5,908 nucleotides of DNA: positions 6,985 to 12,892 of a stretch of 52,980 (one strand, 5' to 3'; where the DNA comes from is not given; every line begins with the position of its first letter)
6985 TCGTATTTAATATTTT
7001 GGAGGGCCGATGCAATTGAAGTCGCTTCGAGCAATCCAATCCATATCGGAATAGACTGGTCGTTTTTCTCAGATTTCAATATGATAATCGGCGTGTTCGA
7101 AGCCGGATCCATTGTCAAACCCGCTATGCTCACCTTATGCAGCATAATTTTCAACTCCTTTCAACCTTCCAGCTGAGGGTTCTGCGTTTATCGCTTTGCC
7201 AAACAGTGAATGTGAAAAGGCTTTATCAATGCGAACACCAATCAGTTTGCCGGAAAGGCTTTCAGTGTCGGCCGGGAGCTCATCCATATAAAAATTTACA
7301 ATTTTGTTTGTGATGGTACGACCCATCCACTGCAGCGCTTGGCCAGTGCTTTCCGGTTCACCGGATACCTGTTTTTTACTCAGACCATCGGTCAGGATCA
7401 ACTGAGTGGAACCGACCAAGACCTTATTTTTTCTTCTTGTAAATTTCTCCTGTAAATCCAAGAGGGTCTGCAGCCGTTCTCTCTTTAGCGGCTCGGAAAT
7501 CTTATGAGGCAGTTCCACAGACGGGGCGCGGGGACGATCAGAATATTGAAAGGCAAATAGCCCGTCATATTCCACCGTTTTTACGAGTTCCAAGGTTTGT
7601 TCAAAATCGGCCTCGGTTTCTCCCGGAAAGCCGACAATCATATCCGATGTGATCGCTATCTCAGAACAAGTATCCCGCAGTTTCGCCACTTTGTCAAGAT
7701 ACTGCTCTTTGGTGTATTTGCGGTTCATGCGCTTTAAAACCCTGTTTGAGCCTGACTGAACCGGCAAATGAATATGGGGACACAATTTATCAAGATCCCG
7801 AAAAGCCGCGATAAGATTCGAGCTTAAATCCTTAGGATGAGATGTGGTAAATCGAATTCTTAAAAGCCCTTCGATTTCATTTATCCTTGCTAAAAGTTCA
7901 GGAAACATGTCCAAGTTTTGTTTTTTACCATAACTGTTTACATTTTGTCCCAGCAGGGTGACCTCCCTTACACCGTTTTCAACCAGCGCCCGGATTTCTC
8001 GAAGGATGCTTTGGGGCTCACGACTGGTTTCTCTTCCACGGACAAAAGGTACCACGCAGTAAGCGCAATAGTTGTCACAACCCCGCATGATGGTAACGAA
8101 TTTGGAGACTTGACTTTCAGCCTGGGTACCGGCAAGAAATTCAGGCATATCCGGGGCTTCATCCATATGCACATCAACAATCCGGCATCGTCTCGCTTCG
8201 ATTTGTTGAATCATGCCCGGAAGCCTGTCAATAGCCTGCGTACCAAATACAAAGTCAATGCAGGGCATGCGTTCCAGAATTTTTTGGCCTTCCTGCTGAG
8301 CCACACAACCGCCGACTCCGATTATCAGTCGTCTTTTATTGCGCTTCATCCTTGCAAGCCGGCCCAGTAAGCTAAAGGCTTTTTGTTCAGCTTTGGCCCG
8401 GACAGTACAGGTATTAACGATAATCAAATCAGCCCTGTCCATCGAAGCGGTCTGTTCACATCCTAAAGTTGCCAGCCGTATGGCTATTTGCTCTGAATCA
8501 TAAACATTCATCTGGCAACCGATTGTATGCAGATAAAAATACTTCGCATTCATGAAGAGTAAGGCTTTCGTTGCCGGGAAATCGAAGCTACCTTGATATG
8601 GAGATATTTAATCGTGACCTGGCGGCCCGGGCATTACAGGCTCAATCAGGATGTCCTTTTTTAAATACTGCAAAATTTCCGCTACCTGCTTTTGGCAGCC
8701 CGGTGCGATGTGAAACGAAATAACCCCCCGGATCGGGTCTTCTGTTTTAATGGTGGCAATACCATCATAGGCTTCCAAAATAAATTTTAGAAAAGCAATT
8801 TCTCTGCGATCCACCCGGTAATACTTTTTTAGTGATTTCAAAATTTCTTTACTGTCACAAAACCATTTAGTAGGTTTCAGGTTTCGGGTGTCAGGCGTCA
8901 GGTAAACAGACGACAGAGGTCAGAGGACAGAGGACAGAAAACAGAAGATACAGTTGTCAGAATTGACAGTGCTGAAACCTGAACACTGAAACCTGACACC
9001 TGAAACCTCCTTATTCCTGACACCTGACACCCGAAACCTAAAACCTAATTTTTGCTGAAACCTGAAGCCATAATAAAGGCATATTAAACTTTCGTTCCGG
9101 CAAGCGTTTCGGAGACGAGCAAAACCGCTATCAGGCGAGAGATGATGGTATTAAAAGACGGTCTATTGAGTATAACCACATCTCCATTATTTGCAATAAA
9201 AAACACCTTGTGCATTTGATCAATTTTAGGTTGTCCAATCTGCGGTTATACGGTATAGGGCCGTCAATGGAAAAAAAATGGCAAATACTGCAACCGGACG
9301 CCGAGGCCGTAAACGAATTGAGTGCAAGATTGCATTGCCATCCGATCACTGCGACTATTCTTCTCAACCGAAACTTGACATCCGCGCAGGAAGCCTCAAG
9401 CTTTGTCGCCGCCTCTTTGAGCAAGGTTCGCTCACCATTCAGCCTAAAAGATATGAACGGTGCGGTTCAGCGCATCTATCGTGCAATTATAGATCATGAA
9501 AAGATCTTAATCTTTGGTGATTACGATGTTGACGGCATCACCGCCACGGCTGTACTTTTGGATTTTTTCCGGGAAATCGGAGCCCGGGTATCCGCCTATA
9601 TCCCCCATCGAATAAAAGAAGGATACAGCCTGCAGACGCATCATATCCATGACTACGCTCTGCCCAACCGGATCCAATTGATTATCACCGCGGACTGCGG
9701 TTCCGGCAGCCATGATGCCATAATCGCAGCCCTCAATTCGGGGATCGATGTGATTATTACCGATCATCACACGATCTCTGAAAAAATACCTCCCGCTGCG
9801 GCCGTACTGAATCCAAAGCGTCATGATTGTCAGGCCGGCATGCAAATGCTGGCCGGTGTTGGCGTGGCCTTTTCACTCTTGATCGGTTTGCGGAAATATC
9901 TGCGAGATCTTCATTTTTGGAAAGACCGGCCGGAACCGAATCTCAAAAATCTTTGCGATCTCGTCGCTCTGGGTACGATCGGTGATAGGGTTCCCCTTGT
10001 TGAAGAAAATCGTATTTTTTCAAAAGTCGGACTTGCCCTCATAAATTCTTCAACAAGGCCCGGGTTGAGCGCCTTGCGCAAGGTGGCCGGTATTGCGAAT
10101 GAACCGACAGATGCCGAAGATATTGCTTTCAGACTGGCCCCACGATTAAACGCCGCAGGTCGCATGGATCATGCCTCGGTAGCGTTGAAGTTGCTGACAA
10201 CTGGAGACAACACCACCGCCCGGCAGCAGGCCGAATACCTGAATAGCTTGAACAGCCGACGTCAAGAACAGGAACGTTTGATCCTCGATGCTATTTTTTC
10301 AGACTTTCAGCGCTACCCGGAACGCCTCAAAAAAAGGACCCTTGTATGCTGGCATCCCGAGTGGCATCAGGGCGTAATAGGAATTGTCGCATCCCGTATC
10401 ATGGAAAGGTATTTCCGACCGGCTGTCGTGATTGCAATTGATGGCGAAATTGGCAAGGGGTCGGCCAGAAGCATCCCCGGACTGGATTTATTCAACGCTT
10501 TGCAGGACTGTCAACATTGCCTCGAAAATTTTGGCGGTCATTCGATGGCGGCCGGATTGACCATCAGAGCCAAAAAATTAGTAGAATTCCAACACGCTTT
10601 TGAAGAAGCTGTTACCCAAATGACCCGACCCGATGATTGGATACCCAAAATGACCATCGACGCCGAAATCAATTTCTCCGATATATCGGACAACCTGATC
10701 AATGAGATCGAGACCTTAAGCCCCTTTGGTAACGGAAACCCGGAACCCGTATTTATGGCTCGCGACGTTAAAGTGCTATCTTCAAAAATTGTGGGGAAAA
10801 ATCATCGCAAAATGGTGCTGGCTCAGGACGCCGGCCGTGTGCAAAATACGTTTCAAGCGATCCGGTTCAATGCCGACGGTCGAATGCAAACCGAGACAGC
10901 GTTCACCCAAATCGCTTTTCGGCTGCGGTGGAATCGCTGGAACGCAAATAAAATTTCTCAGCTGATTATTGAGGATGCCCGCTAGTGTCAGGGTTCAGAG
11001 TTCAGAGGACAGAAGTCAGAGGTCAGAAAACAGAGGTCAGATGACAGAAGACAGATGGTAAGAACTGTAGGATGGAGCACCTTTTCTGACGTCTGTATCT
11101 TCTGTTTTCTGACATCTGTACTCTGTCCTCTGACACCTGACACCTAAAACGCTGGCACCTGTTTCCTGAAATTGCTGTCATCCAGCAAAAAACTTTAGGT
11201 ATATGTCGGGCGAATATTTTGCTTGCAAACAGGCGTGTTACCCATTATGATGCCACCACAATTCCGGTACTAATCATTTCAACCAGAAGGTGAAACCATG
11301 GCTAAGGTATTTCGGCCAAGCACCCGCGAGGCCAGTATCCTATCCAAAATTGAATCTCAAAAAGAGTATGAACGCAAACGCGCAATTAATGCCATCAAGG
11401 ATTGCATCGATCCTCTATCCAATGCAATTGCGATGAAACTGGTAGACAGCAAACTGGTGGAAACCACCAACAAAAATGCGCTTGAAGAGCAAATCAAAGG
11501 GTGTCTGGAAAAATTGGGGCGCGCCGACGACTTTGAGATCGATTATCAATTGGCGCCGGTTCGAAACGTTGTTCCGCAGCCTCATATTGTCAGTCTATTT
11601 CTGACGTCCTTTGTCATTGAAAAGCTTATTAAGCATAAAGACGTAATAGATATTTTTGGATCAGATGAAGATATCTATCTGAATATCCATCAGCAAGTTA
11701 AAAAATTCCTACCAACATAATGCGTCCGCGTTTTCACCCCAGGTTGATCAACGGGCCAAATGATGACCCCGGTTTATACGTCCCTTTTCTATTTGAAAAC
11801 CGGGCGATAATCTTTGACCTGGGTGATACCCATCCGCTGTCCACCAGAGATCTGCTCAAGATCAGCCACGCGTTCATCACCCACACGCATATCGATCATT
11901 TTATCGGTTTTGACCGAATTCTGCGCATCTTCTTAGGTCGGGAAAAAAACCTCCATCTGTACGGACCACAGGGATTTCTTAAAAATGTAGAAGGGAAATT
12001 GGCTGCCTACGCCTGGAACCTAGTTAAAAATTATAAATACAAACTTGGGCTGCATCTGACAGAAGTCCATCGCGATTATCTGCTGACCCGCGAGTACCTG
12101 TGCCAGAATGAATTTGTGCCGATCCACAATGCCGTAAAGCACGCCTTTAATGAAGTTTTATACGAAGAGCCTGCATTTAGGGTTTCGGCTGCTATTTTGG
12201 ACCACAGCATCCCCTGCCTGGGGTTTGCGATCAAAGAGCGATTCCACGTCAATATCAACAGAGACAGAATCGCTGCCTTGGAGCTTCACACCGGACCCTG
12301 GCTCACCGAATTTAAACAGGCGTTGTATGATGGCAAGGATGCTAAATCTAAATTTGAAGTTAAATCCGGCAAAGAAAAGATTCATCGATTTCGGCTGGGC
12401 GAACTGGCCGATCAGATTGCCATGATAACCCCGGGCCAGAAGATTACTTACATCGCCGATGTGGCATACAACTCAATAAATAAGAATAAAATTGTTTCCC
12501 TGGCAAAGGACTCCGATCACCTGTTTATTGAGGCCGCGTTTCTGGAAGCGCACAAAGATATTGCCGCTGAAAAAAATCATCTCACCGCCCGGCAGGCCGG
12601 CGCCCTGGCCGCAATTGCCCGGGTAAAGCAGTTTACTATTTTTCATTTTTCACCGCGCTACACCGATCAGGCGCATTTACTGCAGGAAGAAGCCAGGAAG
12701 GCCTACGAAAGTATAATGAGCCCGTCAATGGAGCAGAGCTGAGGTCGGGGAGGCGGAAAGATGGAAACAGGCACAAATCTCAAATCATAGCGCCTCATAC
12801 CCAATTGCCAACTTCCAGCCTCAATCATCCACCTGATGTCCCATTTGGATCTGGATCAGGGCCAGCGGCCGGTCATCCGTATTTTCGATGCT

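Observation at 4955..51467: A family of long hairpin elements whose arms are in-phase tandem 7-10-nt units fills most large intergenic spacers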

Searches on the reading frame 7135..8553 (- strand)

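Call 9: search_protein_families(library=ncbifam, proteins=[window:7135-8553:-], max_evalue=0.00001)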
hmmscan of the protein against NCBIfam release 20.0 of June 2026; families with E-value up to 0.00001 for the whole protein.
window:7135-8553:- (472 aa): 26 families (the best 25 are shown)
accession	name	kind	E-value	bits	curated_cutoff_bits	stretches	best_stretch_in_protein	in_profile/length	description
TIGR01574.1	miaB-methiolase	equivalog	6.4e-146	486.8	355.3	1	6-453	2-435/437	tRNA (N6-isopentenyl adenosine(37)-C2)-methylthiotransferase MiaB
TIGR00089.1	TIGR00089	subfamily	2.2e-140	468.3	251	1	6-452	2-429/429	MiaB/RimO family radical SAM methylthiotransferase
TIGR01579.1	MiaB-like-C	equivalog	8.6e-100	334.9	357.05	1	8-395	1-386/416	tRNA (N(6)-L-threonylcarbamoyladenosine(37)-C(2))-methylthiotransferase MtaB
NF010916.0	PRK14336.1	equivalog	3.7e-99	332.3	606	1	6-457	4-415/418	tRNA (N6-isopentenyl adenosine(37)-C2)-methylthiotransferase MiaB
TIGR01125.1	TIGR01125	equivalog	1.4e-79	268.2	356.95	1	9-395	5-384/432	30S ribosomal protein S12 methylthiotransferase RimO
TIGR01578.1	MiaB-like-B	hypoth_equivalog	1.2e-74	251.6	314.7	1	6-388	2-372/421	tRNA (N(6)-L-threonylcarbamoyladenosine(37)-C(2))-methylthiotransferase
TIGR04014.1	B12_SAM_MJ_0865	equivalog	1.1e-27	97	360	1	149-334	159-343/434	methyl-coenzyme M reductase glutamine C-methyltransferase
TIGR04013.1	B12_SAM_MJ_1487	hypoth_equivalog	8.3e-25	87.4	251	1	65-330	62-336/382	TIGR04013 family B12-binding domain/radical SAM domain-containing protein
TIGR04479.1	bcpD_PhpK_rSAM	subfamily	1e-17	63.7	600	1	150-330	239-412/504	PhpK family radical SAM P-methyltransferase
TIGR04072.2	rSAM_ladder_B12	equivalog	2.5e-10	39.6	360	1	127-335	158-357/443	lipid biosynthesis B12-binding/radical SAM protein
NF050148.1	rSAM_ApyD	equivalog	2.2e-08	33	750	0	258-325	299-364/645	RiPP biosynthesis radical SAM protein ApyD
NF038361.1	rSAM_Sden_1168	equivalog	2.3e-08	33.1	575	1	155-335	287-459/560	Sden_1168 family B12-binding radical SAM P-methyltransferase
TIGR01212.1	TIGR01212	equivalog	2.4e-08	33.4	180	1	260-332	140-210/302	tRNA modification radical SAM protein MnmL/YtqA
TIGR03471.1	HpnJ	equivalog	4e-08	32.6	577.6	1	156-330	203-368/472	hopanoid biosynthesis associated radical SAM protein HpnJ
TIGR04107.1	rSAM_HutW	equivalog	8.4e-08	31.5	400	1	263-343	157-236/419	heme anaerobic degradation radical SAM methyltransferase ChuW/HutW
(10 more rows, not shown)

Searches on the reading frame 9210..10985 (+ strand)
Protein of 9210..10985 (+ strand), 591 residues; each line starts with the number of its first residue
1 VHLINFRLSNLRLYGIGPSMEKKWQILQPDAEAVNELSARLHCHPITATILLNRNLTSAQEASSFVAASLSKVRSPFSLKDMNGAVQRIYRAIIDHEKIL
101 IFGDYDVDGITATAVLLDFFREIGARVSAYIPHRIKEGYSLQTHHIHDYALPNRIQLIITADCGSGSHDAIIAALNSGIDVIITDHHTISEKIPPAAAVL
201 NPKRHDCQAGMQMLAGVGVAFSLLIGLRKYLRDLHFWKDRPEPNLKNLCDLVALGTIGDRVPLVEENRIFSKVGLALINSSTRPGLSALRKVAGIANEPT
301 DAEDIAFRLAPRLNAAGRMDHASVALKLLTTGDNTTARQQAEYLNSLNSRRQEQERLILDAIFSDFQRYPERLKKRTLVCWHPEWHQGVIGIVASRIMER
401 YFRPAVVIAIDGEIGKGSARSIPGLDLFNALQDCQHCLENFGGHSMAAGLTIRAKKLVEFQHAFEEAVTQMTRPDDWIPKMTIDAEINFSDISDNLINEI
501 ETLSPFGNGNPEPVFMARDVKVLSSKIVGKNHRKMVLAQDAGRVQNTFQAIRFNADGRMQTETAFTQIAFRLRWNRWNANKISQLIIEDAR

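Call 9: search_protein_families(library=ncbifam, proteins=[window:9210-10985:+], max_evalue=0.00001)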
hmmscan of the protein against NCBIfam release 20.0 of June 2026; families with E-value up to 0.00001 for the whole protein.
window:9210-10985:+ (591 aa): 5 families
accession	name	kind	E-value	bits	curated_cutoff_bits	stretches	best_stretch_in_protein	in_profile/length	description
TIGR00644.1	recJ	equivalog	4.9e-167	556.5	396.9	1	43-589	1-545/546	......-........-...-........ exonuclease RecJ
NF008290.0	PRK11070.1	equivalog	6.6e-112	374.9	900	1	23-589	4-573/577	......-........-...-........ exonuclease RecJ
NF053576.1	RecJ_archaeal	equivalog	4.9e-28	98.2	360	2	88-260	3-150/452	RecJ family nuclease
NF040701.1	RecJ_Meth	equivalog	3.7e-13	49.1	550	1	96-223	7-126/449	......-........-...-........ exonuclease RecJ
NF053575.1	GAN_nuclease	exception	2.8e-11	42.7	850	0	97-234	25-155/467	GINS-associated RecJ family nuclease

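Call 65: find_homologous_proteins(query=window:9210-10985:+, max_evalue=1e-100)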
Query window:9210-10985:+ (591 aa): 3163 proteins with E <= 1e-100 among 8000 candidates; the best 120 are listed.
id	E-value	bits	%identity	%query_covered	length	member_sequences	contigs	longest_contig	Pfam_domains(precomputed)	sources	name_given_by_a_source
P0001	0.0e+0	1290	99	97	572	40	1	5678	PF01368.28,PF17768.8,PF02272.25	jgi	-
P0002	0.0e+0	1177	87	99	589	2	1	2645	PF01368.28,PF17768.8,PF02272.25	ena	-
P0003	0.0e+0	1170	89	97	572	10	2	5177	PF01368.28,PF17768.8,PF02272.25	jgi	jgi:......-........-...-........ exonuclease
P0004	0.0e+0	1158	88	97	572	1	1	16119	PF01368.28,PF17768.8,PF02272.25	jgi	-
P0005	0.0e+0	1156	88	97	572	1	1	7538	PF01368.28,PF17768.8,PF02272.25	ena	-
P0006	0.0e+0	1131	86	97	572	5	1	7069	PF01368.28,PF17768.8,PF02272.25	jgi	jgi:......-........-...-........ exonuclease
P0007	0.0e+0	1093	84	97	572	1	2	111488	PF01368.28,PF17768.8,PF02272.25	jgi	jgi:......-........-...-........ exonuclease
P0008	0.0e+0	1067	83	97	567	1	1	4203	PF01368.28,PF17768.8,PF02272.25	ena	-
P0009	0.0e+0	1060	81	97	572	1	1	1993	PF01368.28,PF17768.8,PF02272.25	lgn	-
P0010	0.0e+0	1058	81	97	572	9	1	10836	PF01368.28,PF17768.8,PF02272.25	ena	-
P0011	0.0e+0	1053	80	97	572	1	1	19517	PF01368.28,PF17768.8,PF02272.25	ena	-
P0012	0.0e+0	1049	80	97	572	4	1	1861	PF01368.28,PF17768.8,PF02272.25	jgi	jgi:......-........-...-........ exonuclease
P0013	0.0e+0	1040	78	97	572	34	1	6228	PF01368.28,PF17768.8,PF02272.25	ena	-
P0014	0.0e+0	1036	79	97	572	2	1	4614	PF01368.28,PF17768.8,PF02272.25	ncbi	-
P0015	0.0e+0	1035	79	97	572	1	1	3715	PF01368.28,PF17768.8,PF02272.25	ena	-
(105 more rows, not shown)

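Call 66: find_encoding_contigs(protein=P0004, flank=10000, max_places=2)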
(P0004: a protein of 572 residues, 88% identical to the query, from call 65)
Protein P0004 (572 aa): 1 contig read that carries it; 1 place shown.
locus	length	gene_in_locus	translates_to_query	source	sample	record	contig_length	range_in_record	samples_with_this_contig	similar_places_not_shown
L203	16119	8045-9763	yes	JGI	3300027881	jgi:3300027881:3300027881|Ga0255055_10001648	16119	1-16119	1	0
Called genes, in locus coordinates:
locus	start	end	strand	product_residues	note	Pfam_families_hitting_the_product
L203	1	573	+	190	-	?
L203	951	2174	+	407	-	PF08668:HDOD, PF01966:HD (weak)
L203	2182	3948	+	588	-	PF00512:HisKA, PF02518:HATPase_c, PF00072:Response_reg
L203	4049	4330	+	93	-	-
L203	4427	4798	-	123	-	PF00072:Response_reg, PF23198:PDE8A_N (weak)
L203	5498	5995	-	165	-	PF02577:BFN_dom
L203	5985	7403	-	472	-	PF00919:UPF0004, PF04055:Radical_SAM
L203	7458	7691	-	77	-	PF16256:DUF4911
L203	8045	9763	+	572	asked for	PF01368:DHH, PF02272:DHHA1, PF17768:RecJ_OB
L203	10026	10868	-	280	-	PF08668:HDOD, PF01966:HD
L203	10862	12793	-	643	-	PF05157:MshEN, PF00437:T2SSE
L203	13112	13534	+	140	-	-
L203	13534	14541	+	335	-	PF12706:Lactamase_B_2 (weak)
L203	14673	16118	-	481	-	?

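Call 67: find_encoding_contigs(protein=P0007, flank=10000, max_places=2)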
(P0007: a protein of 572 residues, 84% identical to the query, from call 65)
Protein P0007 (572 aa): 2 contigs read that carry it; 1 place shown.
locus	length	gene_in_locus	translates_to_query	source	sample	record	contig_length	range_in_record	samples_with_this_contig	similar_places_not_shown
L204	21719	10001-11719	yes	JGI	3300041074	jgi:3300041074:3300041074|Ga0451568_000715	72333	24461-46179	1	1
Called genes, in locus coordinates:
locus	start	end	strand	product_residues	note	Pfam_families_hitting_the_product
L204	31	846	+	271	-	PF12146:Hydrolase_4, PF00561:Abhydrolase_1 (weak), PF12697:Abhydrolase_6 (weak)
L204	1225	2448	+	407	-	PF08668:HDOD, PF01966:HD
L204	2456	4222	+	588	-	PF00512:HisKA, PF02518:HATPase_c, PF00072:Response_reg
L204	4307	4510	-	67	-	-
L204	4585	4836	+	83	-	-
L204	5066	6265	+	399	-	PF02073:Peptidase_M29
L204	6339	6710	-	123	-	PF00072:Response_reg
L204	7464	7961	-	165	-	PF02577:BFN_dom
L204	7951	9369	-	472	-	PF00919:UPF0004, PF04055:Radical_SAM, PF01938:TRAM (faint)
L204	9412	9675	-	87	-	PF16256:DUF4911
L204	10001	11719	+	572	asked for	PF01368:DHH, PF02272:DHHA1, PF17768:RecJ_OB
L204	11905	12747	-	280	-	PF08668:HDOD, PF01966:HD (faint)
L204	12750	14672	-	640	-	PF05157:MshEN, PF00437:T2SSE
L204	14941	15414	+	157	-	-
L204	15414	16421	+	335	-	PF12706:Lactamase_B_2 (weak)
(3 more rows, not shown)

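Call 68: find_encoding_contigs(protein=P0005, flank=10000, max_places=2)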
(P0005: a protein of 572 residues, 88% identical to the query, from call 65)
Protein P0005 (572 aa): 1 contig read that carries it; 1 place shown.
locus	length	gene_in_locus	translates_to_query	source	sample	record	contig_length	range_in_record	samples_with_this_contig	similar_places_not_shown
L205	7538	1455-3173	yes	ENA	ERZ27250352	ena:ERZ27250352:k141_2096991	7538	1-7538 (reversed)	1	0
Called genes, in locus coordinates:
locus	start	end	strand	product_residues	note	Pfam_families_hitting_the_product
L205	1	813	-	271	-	?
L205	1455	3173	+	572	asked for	PF01368:DHH, PF02272:DHHA1, PF17768:RecJ_OB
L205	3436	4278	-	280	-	PF08668:HDOD, PF01966:HD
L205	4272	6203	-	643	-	PF05157:MshEN, PF00437:T2SSE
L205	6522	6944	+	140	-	-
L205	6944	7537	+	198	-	?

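Call 75: find_encoding_contigs(protein=P0003, flank=4000, max_places=2)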
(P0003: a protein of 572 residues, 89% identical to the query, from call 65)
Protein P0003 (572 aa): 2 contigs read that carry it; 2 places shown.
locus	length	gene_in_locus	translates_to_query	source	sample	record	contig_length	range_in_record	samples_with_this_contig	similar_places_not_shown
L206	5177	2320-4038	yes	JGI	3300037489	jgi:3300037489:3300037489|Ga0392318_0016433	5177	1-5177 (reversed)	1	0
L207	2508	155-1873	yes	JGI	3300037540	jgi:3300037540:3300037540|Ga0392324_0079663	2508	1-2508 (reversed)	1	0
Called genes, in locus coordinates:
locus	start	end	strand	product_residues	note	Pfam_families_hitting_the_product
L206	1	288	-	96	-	?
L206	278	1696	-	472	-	PF00919:UPF0004, PF04055:Radical_SAM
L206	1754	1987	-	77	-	PF16256:DUF4911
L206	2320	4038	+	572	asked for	PF01368:DHH, PF02272:DHHA1, PF17768:RecJ_OB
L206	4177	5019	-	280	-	PF08668:HDOD, PF01966:HD (weak)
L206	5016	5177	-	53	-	?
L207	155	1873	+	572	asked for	PF01368:DHH, PF02272:DHHA1, PF17768:RecJ_OB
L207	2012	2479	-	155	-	PF08668:HDOD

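Call 76: find_encoding_contigs(protein=P0006, flank=4000, max_places=2)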
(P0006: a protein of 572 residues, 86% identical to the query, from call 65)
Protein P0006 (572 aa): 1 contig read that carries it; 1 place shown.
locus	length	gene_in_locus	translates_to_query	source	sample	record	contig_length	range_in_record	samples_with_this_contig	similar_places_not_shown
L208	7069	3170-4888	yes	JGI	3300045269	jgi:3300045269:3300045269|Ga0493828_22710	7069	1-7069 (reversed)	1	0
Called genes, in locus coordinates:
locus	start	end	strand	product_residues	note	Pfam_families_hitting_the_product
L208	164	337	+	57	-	-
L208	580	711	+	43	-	-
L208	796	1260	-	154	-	PF02577:BFN_dom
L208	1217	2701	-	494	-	PF00919:UPF0004, PF04055:Radical_SAM, PF01938:TRAM (faint)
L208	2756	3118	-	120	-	PF16256:DUF4911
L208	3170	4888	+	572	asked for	PF01368:DHH, PF02272:DHHA1, PF17768:RecJ_OB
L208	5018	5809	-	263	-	PF08668:HDOD, PF01966:HD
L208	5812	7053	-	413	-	PF00437:T2SSE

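Call 77: find_encoding_contigs(protein=P0011, flank=4000, max_places=2)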
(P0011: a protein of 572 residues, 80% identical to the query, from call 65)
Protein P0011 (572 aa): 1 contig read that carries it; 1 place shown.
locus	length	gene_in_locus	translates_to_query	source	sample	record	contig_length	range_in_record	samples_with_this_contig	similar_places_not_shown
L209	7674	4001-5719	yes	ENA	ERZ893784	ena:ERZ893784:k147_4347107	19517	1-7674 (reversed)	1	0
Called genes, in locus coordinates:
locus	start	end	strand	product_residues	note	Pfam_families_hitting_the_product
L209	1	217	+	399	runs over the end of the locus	PF02073:Peptidase_M29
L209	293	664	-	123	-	PF00072:Response_reg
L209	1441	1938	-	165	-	PF02577:BFN_dom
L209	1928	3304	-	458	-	PF00919:UPF0004, PF04055:Radical_SAM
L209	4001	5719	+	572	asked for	PF01368:DHH, PF02272:DHHA1, PF17768:RecJ_OB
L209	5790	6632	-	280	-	PF08668:HDOD, PF01966:HD (weak)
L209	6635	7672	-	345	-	?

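Call 86: find_encoding_contigs(protein=P0001, flank=4000, max_places=6)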
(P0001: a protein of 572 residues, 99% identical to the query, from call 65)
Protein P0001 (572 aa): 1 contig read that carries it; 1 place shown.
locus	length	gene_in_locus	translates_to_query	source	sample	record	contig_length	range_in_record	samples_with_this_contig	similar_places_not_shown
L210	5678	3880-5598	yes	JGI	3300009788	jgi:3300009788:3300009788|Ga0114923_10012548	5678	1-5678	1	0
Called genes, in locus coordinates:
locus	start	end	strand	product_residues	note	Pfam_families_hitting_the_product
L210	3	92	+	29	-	?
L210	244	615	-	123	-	PF00072:Response_reg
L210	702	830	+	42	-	-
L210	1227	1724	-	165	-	PF02577:BFN_dom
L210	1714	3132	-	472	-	PF00919:UPF0004, PF04055:Radical_SAM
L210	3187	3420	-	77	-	PF16256:DUF4911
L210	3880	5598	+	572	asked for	PF01368:DHH, PF02272:DHHA1, PF17768:RecJ_OB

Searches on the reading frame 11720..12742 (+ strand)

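Call 9: search_protein_families(library=ncbifam, proteins=[window:11720-12742:+], max_evalue=0.00001)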
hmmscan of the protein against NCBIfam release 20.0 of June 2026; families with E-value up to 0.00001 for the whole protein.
window:11720-12742:+ (340 aa): 8 families
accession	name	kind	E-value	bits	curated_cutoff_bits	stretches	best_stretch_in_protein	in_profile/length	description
NF002558.0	PRK02126.1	subfamily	1.2e-120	402.6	315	1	1-335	1-338/345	ribonuclease Z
TIGR02651.1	RNase_Z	equivalog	2.7e-36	125.2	292.95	1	44-332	48-291/302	ribonuclease Z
NF000801.0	PRK00055.1-3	equivalog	1.5e-35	122.8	252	1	44-333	50-293/307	ribonuclease Z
NF000805.0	PRK00055.2-3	equivalog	2.6e-22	79.5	416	1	144-331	123-287/307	ribonuclease Z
NF000800.0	PRK00055.1-1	equivalog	1.2e-18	67.2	398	1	147-327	126-289/305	ribonuclease Z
NF000804.0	PRK00055.2-1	equivalog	3.8e-18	65.6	402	1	147-331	126-287/306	ribonuclease Z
TIGR02649.1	true_RNase_BN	exception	5.1e-12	45.4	563.7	1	153-323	131-285/304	ribonuclease BN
NF041851.1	cyc_nuc_deg_phdiest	equivalog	1.7e-09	37.4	400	1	237-331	153-240/253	cyclic nucleotide-degrading phosphodiesterase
